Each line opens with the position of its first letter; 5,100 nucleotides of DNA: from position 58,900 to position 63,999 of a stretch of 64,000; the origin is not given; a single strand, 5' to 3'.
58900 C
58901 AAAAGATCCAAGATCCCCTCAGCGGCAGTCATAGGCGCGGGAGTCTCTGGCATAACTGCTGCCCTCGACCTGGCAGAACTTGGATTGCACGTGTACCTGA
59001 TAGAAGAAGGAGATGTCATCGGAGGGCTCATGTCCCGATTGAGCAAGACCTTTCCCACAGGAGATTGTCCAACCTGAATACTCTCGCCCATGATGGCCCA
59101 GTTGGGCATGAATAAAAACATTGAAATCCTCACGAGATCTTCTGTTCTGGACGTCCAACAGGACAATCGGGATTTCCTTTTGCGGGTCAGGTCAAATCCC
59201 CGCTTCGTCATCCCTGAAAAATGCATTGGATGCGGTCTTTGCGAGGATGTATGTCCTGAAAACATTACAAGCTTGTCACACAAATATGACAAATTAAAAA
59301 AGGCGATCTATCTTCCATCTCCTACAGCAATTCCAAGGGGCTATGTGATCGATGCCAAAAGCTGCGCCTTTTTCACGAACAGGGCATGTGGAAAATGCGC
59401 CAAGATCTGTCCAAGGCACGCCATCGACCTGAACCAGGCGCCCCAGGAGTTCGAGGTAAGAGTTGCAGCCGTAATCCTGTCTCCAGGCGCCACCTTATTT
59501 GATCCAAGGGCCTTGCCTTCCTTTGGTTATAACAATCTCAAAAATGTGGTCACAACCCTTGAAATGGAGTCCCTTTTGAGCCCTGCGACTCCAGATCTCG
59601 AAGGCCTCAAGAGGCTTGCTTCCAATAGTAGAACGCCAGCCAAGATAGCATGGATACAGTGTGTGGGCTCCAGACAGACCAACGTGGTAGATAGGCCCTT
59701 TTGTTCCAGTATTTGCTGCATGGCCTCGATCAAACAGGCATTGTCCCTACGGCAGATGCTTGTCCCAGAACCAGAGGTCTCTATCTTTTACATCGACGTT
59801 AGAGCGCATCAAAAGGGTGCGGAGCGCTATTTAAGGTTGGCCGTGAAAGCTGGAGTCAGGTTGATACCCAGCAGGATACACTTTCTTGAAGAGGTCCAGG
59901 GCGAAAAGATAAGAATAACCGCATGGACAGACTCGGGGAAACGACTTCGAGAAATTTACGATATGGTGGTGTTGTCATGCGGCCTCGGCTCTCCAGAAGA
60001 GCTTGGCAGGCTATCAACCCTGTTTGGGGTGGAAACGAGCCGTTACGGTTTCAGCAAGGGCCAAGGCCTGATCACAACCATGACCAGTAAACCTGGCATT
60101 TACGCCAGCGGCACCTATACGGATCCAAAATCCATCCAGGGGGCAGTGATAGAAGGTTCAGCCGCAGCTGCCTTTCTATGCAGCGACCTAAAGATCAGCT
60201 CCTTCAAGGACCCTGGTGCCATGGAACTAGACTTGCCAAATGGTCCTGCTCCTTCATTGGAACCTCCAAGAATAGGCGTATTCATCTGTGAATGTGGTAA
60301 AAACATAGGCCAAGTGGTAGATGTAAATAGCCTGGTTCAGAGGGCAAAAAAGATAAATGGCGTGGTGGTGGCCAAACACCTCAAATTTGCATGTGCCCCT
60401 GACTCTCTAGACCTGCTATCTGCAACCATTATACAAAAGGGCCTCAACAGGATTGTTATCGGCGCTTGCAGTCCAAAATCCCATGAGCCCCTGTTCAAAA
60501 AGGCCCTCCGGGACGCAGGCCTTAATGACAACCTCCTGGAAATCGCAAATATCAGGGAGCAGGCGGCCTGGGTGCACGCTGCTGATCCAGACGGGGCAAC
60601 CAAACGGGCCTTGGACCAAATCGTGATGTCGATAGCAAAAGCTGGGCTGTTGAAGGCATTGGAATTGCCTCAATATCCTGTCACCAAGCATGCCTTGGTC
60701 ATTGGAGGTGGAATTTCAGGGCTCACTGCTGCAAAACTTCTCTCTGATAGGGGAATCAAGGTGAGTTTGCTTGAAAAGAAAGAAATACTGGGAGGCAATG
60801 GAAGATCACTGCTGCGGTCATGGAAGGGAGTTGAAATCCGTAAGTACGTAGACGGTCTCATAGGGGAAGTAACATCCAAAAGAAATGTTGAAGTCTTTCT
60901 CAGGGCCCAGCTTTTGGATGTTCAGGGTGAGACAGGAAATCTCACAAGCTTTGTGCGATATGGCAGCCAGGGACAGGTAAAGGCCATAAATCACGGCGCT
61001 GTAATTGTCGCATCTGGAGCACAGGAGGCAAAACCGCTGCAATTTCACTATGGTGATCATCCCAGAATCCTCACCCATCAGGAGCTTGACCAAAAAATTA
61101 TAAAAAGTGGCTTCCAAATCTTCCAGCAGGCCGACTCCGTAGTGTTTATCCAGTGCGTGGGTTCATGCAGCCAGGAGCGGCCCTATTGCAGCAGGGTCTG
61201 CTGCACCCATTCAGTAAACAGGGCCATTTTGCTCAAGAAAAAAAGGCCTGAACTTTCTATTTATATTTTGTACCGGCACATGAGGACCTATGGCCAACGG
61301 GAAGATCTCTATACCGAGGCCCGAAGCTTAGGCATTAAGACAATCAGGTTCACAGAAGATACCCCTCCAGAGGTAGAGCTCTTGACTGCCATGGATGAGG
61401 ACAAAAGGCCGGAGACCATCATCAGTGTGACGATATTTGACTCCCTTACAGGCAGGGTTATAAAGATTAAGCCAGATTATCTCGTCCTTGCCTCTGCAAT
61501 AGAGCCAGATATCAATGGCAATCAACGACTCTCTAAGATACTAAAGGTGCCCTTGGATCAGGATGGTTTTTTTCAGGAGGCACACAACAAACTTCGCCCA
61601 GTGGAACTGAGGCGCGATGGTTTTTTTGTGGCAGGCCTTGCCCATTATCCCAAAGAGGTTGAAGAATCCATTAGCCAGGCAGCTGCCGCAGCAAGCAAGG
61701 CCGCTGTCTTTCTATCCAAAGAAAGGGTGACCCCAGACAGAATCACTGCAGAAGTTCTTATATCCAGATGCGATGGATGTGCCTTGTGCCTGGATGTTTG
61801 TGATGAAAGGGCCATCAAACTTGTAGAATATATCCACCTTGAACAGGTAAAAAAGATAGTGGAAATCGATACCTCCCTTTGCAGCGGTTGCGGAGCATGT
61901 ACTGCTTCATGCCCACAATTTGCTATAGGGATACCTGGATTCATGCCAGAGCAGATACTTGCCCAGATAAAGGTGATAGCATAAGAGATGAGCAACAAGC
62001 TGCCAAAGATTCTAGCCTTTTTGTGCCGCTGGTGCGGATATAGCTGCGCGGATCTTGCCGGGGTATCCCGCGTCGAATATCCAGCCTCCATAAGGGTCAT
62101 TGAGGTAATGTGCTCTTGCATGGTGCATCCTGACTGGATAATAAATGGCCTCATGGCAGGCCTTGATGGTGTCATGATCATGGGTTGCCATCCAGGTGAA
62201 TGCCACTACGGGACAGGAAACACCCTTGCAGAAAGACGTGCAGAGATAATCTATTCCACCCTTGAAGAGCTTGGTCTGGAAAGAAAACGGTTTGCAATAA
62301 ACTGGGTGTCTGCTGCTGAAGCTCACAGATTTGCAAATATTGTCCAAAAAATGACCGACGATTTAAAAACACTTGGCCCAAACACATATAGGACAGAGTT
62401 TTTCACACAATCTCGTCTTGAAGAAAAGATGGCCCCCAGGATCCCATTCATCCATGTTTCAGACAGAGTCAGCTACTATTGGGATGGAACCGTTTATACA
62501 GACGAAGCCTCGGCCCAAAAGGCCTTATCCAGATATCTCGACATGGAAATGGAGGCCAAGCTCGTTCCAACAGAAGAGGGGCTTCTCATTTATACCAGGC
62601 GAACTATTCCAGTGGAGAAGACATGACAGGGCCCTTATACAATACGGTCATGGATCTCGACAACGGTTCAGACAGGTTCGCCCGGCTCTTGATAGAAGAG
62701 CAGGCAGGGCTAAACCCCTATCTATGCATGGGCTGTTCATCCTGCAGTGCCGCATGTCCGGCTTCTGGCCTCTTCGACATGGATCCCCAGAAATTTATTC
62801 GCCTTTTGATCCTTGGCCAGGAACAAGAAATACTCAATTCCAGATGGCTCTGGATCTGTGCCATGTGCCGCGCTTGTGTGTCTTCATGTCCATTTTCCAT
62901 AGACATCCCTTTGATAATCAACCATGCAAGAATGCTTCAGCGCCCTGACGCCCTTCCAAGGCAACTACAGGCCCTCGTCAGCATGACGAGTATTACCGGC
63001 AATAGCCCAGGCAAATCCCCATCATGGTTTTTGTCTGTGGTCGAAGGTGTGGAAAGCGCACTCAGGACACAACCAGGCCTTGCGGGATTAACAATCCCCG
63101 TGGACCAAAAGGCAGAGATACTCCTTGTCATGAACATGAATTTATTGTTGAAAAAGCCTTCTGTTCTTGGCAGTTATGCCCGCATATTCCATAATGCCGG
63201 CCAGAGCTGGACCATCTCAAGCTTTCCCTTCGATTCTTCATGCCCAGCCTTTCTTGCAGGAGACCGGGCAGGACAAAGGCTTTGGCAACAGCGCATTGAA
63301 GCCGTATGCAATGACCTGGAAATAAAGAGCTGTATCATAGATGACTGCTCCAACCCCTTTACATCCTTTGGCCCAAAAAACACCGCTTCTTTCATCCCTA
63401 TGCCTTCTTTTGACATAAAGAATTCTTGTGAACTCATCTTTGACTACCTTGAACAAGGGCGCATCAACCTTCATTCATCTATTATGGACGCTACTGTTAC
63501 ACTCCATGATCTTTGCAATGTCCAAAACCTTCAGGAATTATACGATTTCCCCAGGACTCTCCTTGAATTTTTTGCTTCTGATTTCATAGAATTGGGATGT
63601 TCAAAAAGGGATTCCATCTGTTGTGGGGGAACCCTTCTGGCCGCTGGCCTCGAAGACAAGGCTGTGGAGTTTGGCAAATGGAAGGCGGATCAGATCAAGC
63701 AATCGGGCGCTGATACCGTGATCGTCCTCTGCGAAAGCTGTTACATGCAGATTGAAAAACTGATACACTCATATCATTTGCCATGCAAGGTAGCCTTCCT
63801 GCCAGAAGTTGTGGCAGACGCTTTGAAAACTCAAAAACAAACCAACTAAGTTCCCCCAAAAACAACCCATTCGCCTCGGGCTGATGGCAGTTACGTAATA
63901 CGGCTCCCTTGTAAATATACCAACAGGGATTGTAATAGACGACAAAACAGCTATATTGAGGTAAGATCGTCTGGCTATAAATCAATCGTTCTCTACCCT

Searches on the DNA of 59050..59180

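Call 67: search_rna_families(source=window, start=59050, end=59180, threshold=evalue, max_evalue=10, show_alignments=2)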
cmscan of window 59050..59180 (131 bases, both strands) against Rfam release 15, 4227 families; matches with E-value up to 10: 1.
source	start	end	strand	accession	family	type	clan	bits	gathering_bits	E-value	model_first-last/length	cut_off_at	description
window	59096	59149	-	RF01185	snR75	Gene; snRNA; snoRNA; CD-box;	CL00045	10.3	40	4.2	29-88/88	no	Small nucleolar RNA snR75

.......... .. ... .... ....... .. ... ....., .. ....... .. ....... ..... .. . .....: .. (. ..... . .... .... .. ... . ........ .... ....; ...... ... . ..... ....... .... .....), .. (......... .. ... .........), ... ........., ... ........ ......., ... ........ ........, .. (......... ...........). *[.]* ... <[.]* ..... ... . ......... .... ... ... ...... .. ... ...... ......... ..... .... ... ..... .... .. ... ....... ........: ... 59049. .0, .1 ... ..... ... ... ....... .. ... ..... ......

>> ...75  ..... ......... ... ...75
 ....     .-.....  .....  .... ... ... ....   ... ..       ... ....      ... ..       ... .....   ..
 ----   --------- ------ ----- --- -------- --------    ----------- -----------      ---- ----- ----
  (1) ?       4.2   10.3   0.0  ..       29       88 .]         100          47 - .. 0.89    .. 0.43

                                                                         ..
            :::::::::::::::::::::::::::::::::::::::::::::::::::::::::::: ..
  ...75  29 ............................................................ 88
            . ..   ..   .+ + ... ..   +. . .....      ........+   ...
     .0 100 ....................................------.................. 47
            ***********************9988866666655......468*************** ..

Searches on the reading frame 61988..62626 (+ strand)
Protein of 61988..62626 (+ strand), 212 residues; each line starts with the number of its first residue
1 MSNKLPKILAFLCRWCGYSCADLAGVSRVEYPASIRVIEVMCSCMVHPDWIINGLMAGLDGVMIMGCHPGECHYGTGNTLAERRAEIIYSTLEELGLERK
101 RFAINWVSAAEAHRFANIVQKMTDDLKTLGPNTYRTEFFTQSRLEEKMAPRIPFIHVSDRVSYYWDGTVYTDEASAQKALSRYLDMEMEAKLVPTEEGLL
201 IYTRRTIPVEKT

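Call 35: search_protein_families(library=pfam, proteins=[window:61988-62626:+])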
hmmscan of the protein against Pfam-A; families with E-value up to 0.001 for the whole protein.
window:61988-62626:+ (212 aa): 1 family
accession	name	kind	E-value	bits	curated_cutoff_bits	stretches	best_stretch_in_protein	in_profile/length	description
PF02662.21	FlpD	-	4.1e-48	162.9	22.3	1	8-130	1-123/123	Methyl-viologen-reducing hydrogenase, delta subunit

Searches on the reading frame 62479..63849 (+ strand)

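Call 35: search_protein_families(library=pfam, proteins=[window:62479-63849:+])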
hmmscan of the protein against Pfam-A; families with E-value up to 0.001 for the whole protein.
window:62479-63849:+ (456 aa): 6 families
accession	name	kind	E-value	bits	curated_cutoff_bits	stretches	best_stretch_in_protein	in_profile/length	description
PF02754.22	CCG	-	1.2e-10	41.7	20.6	1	340-425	1-84/85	Cysteine-rich domain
PF13183.11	Fer4_8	-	3.2e-08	34.4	27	1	83-141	5-68/68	4Fe-4S dicluster domain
PF13187.11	Fer4_9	-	2.1e-07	31.3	27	1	83-138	2-48/52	4Fe-4S dicluster domain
PF12838.12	Fer4_7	-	4.3e-07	30.7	27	1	83-140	2-51/52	4Fe-4S dicluster domain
PF13534.11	Fer4_17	-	6.5e-07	30.2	22.2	1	83-142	2-61/61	4Fe-4S dicluster domain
PF13237.11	Fer4_10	-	3.8e-05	24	25.5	1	79-138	5-53/53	4Fe-4S dicluster domain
